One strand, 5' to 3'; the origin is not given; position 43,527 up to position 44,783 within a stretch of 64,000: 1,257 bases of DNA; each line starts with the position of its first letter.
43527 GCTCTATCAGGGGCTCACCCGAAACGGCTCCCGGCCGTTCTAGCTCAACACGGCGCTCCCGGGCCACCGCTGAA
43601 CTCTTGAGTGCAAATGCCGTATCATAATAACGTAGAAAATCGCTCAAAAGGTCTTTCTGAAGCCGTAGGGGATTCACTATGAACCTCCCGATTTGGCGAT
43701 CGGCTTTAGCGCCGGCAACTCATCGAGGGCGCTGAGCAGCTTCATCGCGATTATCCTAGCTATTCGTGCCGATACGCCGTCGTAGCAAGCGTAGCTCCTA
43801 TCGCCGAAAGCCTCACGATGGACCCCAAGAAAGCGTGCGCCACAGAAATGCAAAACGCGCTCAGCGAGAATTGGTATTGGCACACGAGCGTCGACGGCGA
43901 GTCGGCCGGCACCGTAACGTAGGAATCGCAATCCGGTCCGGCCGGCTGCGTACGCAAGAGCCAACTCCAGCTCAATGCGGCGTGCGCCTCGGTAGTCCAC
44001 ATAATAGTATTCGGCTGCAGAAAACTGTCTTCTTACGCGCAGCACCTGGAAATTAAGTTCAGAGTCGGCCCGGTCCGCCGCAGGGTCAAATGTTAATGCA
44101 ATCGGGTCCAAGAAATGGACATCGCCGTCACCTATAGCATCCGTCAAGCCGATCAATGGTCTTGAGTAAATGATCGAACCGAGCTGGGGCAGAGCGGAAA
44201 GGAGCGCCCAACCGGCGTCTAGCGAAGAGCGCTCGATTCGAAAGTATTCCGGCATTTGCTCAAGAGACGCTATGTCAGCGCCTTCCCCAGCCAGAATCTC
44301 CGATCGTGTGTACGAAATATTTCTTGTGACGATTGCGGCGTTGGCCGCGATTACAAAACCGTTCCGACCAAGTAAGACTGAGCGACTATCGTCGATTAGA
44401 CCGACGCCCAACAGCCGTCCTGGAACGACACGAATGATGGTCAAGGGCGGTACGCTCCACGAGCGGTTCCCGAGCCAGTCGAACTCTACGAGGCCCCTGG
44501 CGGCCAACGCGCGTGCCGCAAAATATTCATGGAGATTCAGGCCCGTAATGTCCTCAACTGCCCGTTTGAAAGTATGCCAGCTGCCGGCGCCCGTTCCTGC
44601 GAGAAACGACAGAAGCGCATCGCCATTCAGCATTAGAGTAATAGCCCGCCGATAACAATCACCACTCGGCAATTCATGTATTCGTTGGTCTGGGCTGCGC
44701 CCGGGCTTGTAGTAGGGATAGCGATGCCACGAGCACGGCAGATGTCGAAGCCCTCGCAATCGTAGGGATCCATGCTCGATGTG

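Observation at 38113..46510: Translationally coupled three-gene operon: two unrecognisable proteins plus a 1854-aa helicase-DUF1998 fusion (Druantia-like candidate system)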

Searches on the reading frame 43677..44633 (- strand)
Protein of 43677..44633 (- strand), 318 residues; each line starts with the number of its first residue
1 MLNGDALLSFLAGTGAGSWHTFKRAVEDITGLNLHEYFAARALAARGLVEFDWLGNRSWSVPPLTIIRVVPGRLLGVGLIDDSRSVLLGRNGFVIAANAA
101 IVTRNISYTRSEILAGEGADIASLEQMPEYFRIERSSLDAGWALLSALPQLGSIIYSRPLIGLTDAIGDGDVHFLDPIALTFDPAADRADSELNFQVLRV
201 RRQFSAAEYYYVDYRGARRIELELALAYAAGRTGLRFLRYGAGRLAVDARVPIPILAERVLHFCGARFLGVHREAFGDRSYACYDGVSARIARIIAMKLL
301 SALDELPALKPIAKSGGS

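Call 7: search_protein_families(library=padloc, proteins=[window:43677-44633:-], max_evalue=0.01)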
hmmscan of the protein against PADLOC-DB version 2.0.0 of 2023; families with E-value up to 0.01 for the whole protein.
window:43677-44633:- (318 aa): 1 family
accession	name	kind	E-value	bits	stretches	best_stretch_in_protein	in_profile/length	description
PDLC00057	DruL4|DruL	-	2e-09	35.2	2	241-303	247-305/309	Unknown function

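Call 8: search_protein_families(library=pfam, proteins=[window:43677-44633:-], max_evalue=0.1)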
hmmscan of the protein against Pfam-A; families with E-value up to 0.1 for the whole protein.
window:43677-44633:- (318 aa): 0 families

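Call 9: search_protein_families(library=ncbifam, proteins=[window:43677-44633:-], max_evalue=0.1)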
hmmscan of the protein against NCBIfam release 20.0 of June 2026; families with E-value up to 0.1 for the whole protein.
window:43677-44633:- (318 aa): 0 families

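Call 22: find_homologous_proteins(query=window:43677-44633:-)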
Query window:43677-44633:- (318 aa): 9 proteins with E <= 0.001 among 8000 candidates.
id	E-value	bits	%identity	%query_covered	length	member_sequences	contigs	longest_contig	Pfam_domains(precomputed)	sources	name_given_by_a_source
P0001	1.7e-203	693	100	100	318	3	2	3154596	-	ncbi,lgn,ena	-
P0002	1.9e-125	436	64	100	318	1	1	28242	-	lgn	-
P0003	5.0e-122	425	63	99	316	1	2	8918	-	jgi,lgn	jgi:hypothetical protein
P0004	2.7e-103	364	58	99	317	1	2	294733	-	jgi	jgi:hypothetical protein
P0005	1.4e-101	358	55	99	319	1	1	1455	-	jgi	jgi:hypothetical protein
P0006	3.4e-89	317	50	97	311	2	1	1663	-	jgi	jgi:hypothetical protein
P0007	6.6e-88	313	52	97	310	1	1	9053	-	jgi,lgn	jgi:hypothetical protein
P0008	2.5e-74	269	45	95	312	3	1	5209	-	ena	-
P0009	3.9e-73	265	45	95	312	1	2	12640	-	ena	-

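Call 28: find_encoding_contigs(protein=P0001, flank=10000, max_places=3)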
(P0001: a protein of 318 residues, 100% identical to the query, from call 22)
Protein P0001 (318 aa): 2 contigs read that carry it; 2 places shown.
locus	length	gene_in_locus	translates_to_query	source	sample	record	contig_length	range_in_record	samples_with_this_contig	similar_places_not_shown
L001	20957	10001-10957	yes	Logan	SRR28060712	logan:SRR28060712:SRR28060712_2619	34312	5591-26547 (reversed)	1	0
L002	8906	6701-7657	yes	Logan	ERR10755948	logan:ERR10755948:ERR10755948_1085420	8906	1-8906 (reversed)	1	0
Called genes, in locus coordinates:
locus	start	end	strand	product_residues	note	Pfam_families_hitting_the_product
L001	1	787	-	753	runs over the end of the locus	PF00082:Peptidase_S8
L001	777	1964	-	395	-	PF00004:AAA, PF13191:AAA_16 (faint)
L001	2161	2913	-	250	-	-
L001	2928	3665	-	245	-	PF03167:UDG (weak)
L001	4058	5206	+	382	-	PF00145:DNA_methylase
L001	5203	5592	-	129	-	PF03852:Vsr, PF18741:MTES_1575 (faint)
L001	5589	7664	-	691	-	PF02518:HATPase_c (weak), PF13589:HATPase_c_3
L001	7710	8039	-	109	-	-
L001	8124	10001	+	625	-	-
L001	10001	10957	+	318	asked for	-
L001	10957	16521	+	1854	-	PF00270:DEAD, PF27116:YjiV_N, PF00271:Helicase_C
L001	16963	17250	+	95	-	PF08401:ArdcN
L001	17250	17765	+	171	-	-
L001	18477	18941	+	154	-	-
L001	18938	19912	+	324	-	PF02899:Phage_int_SAM_1, PF00589:Phage_integrase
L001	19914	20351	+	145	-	-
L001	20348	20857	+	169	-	-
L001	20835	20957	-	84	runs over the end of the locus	PF13560:HTH_31, PF01381:HTH_3, PF13443:HTH_26 (weak)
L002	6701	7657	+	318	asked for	-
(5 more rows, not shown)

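Call 29: find_encoding_contigs(protein=P0004, flank=10000, max_places=3)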
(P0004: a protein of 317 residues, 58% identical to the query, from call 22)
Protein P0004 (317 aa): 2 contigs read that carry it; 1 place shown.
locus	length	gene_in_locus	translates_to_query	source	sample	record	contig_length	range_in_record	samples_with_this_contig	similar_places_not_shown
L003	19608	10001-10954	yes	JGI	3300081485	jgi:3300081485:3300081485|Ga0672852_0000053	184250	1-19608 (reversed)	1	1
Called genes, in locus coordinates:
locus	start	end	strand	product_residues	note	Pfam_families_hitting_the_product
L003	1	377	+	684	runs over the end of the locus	PF05048:NosD (faint), PF13229:Beta_helix (faint)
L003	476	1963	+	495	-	-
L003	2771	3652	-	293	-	-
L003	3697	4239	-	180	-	-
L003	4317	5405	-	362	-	-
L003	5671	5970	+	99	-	PF01381:HTH_3 (faint)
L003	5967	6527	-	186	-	-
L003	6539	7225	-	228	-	-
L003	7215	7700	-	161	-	-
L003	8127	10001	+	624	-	-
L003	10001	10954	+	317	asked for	-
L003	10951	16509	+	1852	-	PF00270:DEAD, PF27116:YjiV_N, PF00271:Helicase_C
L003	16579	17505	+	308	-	PF13391:HNH_2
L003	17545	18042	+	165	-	PF03852:Vsr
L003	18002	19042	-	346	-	PF00145:DNA_methylase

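Call 30: find_encoding_contigs(protein=P0002, flank=10000, max_places=3)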
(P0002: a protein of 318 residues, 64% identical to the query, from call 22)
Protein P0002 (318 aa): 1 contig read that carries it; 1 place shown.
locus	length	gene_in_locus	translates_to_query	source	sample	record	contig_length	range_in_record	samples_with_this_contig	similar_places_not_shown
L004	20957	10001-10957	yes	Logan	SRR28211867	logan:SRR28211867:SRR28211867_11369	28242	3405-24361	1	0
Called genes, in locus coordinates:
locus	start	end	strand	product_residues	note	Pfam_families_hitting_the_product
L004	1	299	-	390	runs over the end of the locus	PF00589:Phage_integrase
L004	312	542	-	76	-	PF12728:HTH_17 (weak)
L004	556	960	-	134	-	-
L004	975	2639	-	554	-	PF02534:T4SS-DNA_transf, PF10412:TrwB_AAD_bind, PF12696:TraG-D_C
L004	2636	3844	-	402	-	PF03389:MobA_MobL, PF18821:LPD7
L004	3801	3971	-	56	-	-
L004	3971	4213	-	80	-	-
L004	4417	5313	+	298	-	-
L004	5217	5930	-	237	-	-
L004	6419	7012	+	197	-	-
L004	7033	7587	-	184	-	-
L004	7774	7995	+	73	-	-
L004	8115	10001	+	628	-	-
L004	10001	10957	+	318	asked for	-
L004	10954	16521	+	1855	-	PF00270:DEAD, PF27116:YjiV_N, PF00271:Helicase_C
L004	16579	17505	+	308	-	PF13391:HNH_2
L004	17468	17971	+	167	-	PF03852:Vsr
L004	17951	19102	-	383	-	PF00145:DNA_methylase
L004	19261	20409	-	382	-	PF02810:SEC-C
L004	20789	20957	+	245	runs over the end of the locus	-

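Call 32: find_encoding_contigs(protein=P0009, flank=10000, max_places=2)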
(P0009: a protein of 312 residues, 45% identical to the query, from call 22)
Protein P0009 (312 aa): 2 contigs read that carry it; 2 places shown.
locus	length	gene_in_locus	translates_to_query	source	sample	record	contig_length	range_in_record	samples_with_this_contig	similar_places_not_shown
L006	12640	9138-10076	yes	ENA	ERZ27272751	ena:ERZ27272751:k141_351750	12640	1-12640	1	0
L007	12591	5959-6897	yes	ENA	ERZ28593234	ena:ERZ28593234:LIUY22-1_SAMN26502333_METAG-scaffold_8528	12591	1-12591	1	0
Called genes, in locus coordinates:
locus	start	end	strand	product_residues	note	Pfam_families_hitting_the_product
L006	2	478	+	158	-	?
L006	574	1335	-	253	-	-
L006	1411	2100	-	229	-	PF08808:RES (weak)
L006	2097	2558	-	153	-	-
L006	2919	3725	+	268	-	PF00142:Fer4_NifH, PF01656:CbiA, PF02374:ArsA_ATPase (weak), PF07015:VirC1 (faint), PF09140:MipZ (faint), PF10609:ParA, PF13614:AAA_31, PF06564:CBP_BcsQ (weak)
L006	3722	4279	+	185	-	-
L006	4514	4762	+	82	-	-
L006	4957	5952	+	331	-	PF00589:Phage_integrase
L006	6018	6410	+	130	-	-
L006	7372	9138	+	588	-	-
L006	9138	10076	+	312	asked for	-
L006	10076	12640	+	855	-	?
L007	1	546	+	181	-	?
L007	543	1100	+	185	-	-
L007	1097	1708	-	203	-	-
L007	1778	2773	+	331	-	PF00589:Phage_integrase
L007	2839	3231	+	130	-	-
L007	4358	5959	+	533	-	-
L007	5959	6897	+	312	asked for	-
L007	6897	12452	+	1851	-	PF00270:DEAD, PF27116:YjiV_N, PF00271:Helicase_C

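Call 35: search_protein_representatives(alignment_id=A1)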
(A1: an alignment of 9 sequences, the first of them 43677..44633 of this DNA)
Query: 9 sequences, 316 profile positions. Proteins with E-value up to 0.001 (for the whole library): 62; up to 1e-10: 15; up to 1e-30: 8. The best 62 are listed.
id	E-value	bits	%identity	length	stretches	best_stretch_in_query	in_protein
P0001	3.9e-150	515.5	-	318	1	1-314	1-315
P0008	4.2e-144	495.7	-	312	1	1-310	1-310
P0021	7.7e-90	317.4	-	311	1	1-307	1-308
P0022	3.6e-77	275.8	-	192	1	122-309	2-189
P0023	2.8e-61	223.5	-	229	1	87-308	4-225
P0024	4.8e-59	216.2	-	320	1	2-307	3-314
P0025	1.5e-41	158.8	-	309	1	1-299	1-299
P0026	1.0e-35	139.6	-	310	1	1-303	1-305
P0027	6.6e-13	64.7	-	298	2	1-69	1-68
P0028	3.5e-12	62.3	-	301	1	5-299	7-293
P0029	1.2e-11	60.5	-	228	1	75-268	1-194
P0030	1.5e-11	60.2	-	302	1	1-299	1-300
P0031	5.7e-11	58.3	-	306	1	3-304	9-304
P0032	7.1e-11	58.0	-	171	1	4-160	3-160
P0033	9.9e-11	57.5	-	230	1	76-299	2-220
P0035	8.0e-10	54.5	-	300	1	3-295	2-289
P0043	1.5e-07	47.1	-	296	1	3-302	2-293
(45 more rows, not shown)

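Call 36: search_protein_families(library=padloc, proteins=[P0021, P0024, P0025, P0026, P0027, P0028, P0030, P0031, P0035, P0043], max_evalue=0.001)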
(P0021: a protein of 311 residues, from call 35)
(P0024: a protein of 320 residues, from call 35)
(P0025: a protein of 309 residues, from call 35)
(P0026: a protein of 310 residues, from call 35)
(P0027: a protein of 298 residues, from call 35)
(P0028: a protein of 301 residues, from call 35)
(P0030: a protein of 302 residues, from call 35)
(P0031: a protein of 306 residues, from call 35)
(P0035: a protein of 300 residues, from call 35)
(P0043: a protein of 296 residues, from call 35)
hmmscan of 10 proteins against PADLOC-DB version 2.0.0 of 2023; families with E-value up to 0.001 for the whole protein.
P0021 (311 aa): 1 family
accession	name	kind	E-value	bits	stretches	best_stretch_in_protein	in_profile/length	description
PDLC00016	DruF2|DruF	-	0.00062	15.8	1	52-301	785-1029/1030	Unknown function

P0024 (320 aa): 1 family
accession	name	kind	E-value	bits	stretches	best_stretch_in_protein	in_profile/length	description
PDLC00057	DruL4|DruL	-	9.1e-07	26.5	1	5-124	3-126/309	Unknown function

P0025 (309 aa): 1 family
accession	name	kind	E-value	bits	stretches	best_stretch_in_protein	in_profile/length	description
PDLC00057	DruL4|DruL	-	4.4e-06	24.2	1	4-299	3-301/309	Unknown function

P0026 (310 aa): 2 families
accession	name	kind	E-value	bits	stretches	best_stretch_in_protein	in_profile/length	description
PDLC00056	DruL4|DruL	-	2.4e-06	24.5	1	180-305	183-319/330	Unknown function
PDLC00057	DruL4|DruL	-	0.00052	17.4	0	148-305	147-305/309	Unknown function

P0027 (298 aa): 0 families

P0028 (301 aa): 2 families
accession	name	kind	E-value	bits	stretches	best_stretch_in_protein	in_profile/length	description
PDLC00057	DruL4|DruL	-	3.2e-08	31.2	1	127-299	140-307/309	Unknown function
PDLC00023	DruF2|DruF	-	0.00053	16.1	1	58-293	769-1009/1011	Unknown function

P0030 (302 aa): 4 families
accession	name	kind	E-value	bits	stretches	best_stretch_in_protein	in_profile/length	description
PDLC00057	DruL4|DruL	-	3.2e-30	103.5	1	3-300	2-301/309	Unknown function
PDLC00023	DruF2|DruF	-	4.1e-14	49.6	1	11-300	720-1009/1011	Unknown function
PDLC00016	DruF2|DruF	-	4.5e-12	42.8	1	44-301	772-1029/1030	Unknown function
PDLC00056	DruL4|DruL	-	2.9e-10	37.4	1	6-299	4-314/330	Unknown function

P0031 (306 aa): 3 families
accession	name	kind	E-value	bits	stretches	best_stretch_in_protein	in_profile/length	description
PDLC00057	DruL4|DruL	-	4e-15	53.9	1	10-304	3-306/309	Unknown function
PDLC00023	DruF2|DruF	-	7e-09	32.3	1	6-297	709-1007/1011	Unknown function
PDLC00016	DruF2|DruF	-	3e-05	20.2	1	11-294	734-1023/1030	Unknown function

P0035 (300 aa): 4 families
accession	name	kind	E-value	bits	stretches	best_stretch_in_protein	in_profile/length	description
PDLC00057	DruL4|DruL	-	3.2e-40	136.3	1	2-296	2-304/309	Unknown function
PDLC00056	DruL4|DruL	-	1.3e-28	97.7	1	4-267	3-281/330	Unknown function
PDLC00023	DruF2|DruF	-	1.4e-21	74.4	1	33-268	741-980/1011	Unknown function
PDLC00016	DruF2|DruF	-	3.3e-18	63.1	1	13-286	743-1021/1030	Unknown function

P0043 (296 aa): 4 families
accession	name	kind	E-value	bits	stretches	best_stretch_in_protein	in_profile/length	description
PDLC00057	DruL4|DruL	-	6.6e-40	135.3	1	1-295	1-306/309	Unknown function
PDLC00056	DruL4|DruL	-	5.5e-31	105.5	1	6-294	5-319/330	Unknown function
PDLC00023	DruF2|DruF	-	3.6e-19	66.4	1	4-290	714-1009/1011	Unknown function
PDLC00016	DruF2|DruF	-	3.8e-15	53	1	34-291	762-1029/1030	Unknown function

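Call 42: search_protein_families(library=padloc, proteins=[L003:18002-19042:-, L004:17951-19102:-, L003:16579-17505:+, L004:16579-17505:+, L003:8127-10001:+, L007:4358-5959:+, L007:5959-6897:+], max_evalue=0.001)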
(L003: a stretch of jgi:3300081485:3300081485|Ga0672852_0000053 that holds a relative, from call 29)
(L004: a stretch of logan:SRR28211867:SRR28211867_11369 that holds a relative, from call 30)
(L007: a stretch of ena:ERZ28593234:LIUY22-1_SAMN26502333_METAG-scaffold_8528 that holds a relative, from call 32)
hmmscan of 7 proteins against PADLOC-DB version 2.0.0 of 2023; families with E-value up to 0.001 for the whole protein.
L003:18002-19042:- (346 aa): 54 families (the best 25 are shown)
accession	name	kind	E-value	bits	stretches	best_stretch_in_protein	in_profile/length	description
PDLC03324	MTase_II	-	4.5e-99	330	1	4-341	41-387/408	Type II methyltransferase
PDLC03272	MTase_II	-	6.8e-37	125.6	2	2-128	108-235/407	Type II methyltransferase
PDLC03378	MTase_II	-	3.7e-30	103.4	1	19-133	59-172/344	Type II methyltransferase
PDLC00026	DruM2|DruM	-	6.9e-27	92.9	1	16-137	54-176/336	DNA cytosine methylase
PDLC03234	MTase_II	-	5.2e-24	83.2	1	18-135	63-181/375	Type II methyltransferase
PDLC00031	DruM2|DruM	-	8.6e-24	82.3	1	5-126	48-169/361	DNA cytosine methylase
PDLC00027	DruM2|DruM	-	1.1e-23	82.2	1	4-126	47-169/361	DNA cytosine methylase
PDLC00033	DruM2|DruM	-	4.8e-23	80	1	23-159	87-218/368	DNA cytosine methylase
PDLC03326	MTase_II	-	5.5e-23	79.8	1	27-131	74-178/412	Type II methyltransferase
PDLC03242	MTase_II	-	5.2e-19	66.5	1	25-127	158-259/409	Type II methyltransferase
PDLC00029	DruM2|DruM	-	1.2e-18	65.6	1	20-128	57-165/329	DNA cytosine methylase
PDLC00032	DruM2|DruM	-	1.7e-17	61.8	1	26-137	69-178/424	DNA cytosine methylase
PDLC03237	MTase_II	-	1.9e-17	60.5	1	27-131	867-971/1036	Type II methyltransferase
PDLC03304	MTase_II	-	5.9e-17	59.8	1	28-150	79-198/432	Type II methyltransferase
PDLC03329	MTase_II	-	3.4e-16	57.5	1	22-129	71-183/407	Type II methyltransferase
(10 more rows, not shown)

L004:17951-19102:- (383 aa): 58 families (the best 25 are shown)
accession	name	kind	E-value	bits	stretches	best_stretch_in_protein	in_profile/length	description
PDLC03324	MTase_II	-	2.5e-116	386.9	1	1-377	6-391/408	Type II methyltransferase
PDLC03272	MTase_II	-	1.4e-54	183.8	1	2-163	76-238/407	Type II methyltransferase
PDLC03378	MTase_II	-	5.1e-44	149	1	1-165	3-172/344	Type II methyltransferase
PDLC00026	DruM2|DruM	-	2.1e-39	134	1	4-191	8-200/336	DNA cytosine methylase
PDLC03234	MTase_II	-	1.1e-34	118.4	1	3-165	7-179/375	Type II methyltransferase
PDLC00033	DruM2|DruM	-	3.2e-34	116.8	1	3-166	24-196/368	DNA cytosine methylase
PDLC00027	DruM2|DruM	-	6.1e-33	112.7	1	1-172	12-183/361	DNA cytosine methylase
PDLC00031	DruM2|DruM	-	1.8e-32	110.9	1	2-173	13-184/361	DNA cytosine methylase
PDLC03326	MTase_II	-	1e-31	108.5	1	5-162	9-177/412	Type II methyltransferase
PDLC02653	DrmMII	-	5e-27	92.7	1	4-158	8-171/333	DrmMII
PDLC00029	DruM2|DruM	-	2.2e-26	91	1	6-163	10-168/329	DNA cytosine methylase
PDLC03307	MTase_II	-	3.9e-25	86.9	2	1-116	1-117/382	Type II methyltransferase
PDLC03217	MTase_II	-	4.7e-25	86.1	1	5-163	389-547/703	Type II methyltransferase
PDLC03361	MTase_II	-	2.4e-24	84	1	4-163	90-285/455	Type II methyltransferase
PDLC03242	MTase_II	-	3e-23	80.4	1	5-160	105-260/409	Type II methyltransferase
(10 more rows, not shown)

L003:16579-17505:+ (308 aa): 2 families
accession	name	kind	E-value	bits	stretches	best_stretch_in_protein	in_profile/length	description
PDLC04132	HNH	-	1.5e-14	51.8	1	180-258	142-222/286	-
PDLC03546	HNH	-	8.8e-08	29.5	1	187-257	154-227/282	Type II restriction enzyme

L004:16579-17505:+ (308 aa): 2 families
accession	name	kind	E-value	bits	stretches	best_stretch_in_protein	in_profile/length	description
PDLC04132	HNH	-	5.7e-11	40.1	1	185-259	147-223/286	-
PDLC03546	HNH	-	1.5e-06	25.4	1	158-257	124-227/282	Type II restriction enzyme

L003:8127-10001:+ (624 aa): 7 families
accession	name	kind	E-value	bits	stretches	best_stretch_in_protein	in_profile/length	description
PDLC00054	DruF4|DruF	-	5.5e-16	56.2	2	26-274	2-245/678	Unknown function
PDLC00021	DruF2|DruF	-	2e-14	51.2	2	26-274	2-245/676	Unknown function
PDLC00023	DruF2|DruF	-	4.2e-12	43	1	25-224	7-215/1011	Unknown function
PDLC00053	DruF4|DruF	-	9.3e-09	32.4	1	26-212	2-197/689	Unknown function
PDLC00016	DruF2|DruF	-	1.3e-06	24.7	1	25-211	22-218/1030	Unknown function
PDLC00052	DruF4|DruF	-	4.2e-06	23.2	1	25-134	8-119/692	Unknown function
PDLC00020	DruF2|DruF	-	0.00015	18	1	25-134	8-118/693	Unknown function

L007:4358-5959:+ (533 aa): 4 families
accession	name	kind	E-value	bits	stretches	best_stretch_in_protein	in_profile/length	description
PDLC00023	DruF2|DruF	-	2.6e-07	27.1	1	34-182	88-236/1011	Unknown function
PDLC00021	DruF2|DruF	-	3.8e-05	20.5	1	39-209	81-244/676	Unknown function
PDLC00054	DruF4|DruF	-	0.00015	18.4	1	37-209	79-244/678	Unknown function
PDLC00016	DruF2|DruF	-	0.00077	15.5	1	28-182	101-253/1030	Unknown function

L007:5959-6897:+ (312 aa): 0 families

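Call 45: find_related_loci(query=A1, collection=genome_contigs, flank=10000)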
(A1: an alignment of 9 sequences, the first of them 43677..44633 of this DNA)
Query A1 (318 aa) in genome_contigs; peptide patterns used: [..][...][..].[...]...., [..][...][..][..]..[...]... (x = any residue, [..] = any of these).
235 stretches matched a pattern, but none encodes a relative of the query by tblastn (E <= 1e-3).

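Call 48: find_related_loci(query=A1, collection=metagenome_contigs, flank=10000)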
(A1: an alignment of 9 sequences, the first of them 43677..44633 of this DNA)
Query A1 (318 aa) in metagenome_contigs; peptide patterns used: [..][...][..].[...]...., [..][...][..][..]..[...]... (x = any residue, [..] = any of these).
319 stretches matched a pattern; 2 encode a relative of the query (tblastn E <= 1e-3); 2 distinct loci.
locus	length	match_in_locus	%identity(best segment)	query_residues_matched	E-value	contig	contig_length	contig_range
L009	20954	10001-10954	99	1-318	0e+0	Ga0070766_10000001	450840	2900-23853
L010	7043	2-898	47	4-302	8e-85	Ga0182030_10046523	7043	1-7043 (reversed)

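Call 54: predict_structure(alignment_id=A3)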
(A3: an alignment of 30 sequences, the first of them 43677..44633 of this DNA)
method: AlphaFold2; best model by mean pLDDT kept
length: 318 residues; sequences in the alignment: 30
mean_pLDDT: 92.5   pTM: 0.90
mean pLDDT of the five models: 92.5, 91.8, 91.6, 91.1, 90.6
residues with pLDDT >= 90: 268; 70-90: 36; 50-70: 11; < 50: 3
segments of 3 or more residues with pLDDT < 50: 316-318
pLDDT, mean of each block of 10 residues (from residue 1): 95 97 95 87 97 96 93 94 93 95 94 88 82 77 96 97 96 94 73 90 94 97 96 97 98 97 97 96 98 98 97 60
secondary structure, 60 per line:
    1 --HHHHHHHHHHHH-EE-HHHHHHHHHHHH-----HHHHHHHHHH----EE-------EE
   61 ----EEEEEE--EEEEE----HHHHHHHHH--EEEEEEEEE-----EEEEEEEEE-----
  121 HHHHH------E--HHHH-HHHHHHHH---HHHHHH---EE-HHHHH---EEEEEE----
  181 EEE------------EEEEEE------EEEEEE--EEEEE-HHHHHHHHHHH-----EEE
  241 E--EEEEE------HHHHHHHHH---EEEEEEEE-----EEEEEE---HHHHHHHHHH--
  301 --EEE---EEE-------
elements in order: H3-14 H19-30 H36-45 E65-70 E73-77 H82-90 E93-101 E107-115 H121-125 H135-138 H140-147 H151-156 H163-167 E171-176 E181-183 E196-201 E208-213 E216-220 H222-232 E238-241 E244-248 H255-263 E267-274 E280-285 H289-298 E303-305 E309-311
